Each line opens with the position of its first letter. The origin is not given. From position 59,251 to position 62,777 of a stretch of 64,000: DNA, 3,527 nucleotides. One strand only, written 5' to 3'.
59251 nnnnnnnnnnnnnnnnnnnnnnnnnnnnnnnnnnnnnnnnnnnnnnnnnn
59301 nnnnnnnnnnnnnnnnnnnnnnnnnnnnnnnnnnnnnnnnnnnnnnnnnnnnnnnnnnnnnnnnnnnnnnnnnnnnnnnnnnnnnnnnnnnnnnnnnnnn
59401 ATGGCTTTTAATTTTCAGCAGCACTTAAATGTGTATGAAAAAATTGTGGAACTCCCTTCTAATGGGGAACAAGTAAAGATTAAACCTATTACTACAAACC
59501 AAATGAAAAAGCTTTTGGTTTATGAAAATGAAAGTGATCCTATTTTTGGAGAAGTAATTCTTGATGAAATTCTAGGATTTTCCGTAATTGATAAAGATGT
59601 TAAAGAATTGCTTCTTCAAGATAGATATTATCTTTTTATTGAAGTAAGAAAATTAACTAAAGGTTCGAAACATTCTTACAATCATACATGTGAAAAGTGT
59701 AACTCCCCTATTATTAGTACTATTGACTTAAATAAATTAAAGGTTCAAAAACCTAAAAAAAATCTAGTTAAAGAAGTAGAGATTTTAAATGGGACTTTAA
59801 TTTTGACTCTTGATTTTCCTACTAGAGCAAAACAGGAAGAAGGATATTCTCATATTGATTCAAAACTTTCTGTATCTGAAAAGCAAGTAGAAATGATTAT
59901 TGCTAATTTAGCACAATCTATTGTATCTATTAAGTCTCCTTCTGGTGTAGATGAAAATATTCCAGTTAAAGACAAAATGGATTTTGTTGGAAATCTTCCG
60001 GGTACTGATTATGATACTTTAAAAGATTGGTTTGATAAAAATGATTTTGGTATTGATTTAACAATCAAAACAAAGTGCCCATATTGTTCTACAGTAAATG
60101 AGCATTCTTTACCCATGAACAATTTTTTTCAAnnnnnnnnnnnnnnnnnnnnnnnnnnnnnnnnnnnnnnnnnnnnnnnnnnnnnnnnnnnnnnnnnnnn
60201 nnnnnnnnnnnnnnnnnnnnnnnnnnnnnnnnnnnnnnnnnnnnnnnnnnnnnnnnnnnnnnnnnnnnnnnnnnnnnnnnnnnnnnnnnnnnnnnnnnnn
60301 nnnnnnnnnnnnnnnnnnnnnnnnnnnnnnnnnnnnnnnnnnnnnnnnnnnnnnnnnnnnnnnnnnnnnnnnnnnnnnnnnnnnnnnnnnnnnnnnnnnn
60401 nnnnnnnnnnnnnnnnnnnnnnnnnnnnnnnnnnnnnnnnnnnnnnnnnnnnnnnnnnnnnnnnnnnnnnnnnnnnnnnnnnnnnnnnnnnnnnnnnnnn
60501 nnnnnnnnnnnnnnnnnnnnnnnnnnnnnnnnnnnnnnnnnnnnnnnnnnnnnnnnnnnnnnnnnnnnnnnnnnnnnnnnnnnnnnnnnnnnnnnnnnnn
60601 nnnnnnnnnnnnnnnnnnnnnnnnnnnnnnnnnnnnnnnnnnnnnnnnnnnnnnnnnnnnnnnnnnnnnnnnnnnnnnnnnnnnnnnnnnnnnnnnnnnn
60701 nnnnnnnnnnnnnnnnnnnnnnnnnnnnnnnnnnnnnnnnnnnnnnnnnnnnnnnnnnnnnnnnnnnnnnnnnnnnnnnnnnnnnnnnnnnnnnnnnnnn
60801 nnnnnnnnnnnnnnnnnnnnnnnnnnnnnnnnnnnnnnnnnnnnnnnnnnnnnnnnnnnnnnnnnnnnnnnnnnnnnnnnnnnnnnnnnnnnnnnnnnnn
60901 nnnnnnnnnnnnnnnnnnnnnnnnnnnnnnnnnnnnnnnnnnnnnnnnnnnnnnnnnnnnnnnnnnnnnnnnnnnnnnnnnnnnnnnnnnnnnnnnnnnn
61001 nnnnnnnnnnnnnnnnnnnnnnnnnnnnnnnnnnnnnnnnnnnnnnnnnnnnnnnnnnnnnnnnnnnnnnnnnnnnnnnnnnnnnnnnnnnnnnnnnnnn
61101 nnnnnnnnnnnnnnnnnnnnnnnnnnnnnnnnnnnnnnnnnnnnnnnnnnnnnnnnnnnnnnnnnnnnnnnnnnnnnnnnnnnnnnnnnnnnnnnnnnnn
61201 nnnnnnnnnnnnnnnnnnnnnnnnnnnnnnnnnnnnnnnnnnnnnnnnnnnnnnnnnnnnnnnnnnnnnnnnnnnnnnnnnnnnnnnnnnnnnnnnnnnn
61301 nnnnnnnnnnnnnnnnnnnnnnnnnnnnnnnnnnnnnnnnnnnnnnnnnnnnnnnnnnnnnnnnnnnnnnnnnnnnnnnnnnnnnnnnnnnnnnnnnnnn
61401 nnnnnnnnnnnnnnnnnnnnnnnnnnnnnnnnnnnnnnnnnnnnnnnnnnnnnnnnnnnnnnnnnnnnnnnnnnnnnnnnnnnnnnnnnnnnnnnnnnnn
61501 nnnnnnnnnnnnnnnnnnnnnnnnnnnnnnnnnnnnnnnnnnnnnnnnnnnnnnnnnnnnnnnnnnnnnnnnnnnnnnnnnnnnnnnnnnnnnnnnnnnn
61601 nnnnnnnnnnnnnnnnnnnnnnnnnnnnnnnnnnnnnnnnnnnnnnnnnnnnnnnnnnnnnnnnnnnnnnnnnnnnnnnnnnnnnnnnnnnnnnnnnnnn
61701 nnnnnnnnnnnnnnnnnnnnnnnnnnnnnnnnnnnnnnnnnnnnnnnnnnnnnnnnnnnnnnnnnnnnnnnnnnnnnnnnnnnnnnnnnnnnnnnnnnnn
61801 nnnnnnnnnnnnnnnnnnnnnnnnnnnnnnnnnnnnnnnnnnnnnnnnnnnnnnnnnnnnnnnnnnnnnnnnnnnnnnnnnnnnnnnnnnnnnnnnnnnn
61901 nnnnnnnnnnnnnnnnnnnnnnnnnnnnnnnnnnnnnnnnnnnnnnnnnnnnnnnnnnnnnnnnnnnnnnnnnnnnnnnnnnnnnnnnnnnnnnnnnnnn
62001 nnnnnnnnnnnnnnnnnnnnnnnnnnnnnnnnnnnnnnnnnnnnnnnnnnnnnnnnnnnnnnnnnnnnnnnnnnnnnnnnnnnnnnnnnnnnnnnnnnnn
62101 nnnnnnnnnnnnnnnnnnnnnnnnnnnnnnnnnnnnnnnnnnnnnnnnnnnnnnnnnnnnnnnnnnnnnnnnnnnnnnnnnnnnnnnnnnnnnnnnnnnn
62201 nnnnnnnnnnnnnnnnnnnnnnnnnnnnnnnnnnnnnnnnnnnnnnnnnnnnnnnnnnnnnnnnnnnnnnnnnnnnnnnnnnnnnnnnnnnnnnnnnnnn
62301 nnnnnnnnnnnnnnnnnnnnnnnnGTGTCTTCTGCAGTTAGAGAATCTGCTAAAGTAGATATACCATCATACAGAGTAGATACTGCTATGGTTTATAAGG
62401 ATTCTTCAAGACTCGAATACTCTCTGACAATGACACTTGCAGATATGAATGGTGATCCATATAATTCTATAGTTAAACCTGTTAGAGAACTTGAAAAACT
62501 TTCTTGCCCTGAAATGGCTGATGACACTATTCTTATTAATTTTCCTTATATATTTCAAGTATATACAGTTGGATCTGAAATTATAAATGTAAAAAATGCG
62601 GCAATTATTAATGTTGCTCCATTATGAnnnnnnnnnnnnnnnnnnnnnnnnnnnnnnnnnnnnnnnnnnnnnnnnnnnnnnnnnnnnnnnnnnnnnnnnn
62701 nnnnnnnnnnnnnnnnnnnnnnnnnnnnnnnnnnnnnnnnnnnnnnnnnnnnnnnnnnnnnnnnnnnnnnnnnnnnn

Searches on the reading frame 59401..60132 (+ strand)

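Call 92: search_protein_families(library=phrogs, proteins=[window:59401-60132:+], max_evalue=0.001)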
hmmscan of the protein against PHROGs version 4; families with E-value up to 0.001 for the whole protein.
seq(244 aa): 1 family
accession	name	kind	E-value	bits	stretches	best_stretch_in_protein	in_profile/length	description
phrog_150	-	tail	4.7e-27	96.1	1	7-239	9-227/282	baseplate hub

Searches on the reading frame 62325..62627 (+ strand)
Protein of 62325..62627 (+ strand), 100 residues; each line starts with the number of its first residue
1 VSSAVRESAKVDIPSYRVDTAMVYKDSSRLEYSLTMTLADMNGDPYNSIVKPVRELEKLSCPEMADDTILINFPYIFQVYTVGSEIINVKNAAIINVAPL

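Call 94: find_encoding_contigs(protein=window:62325-62627:+, flank=10000, max_places=1)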
Protein window:62325-62627:+ (100 aa): no gene with exactly this product is on record in the collection.
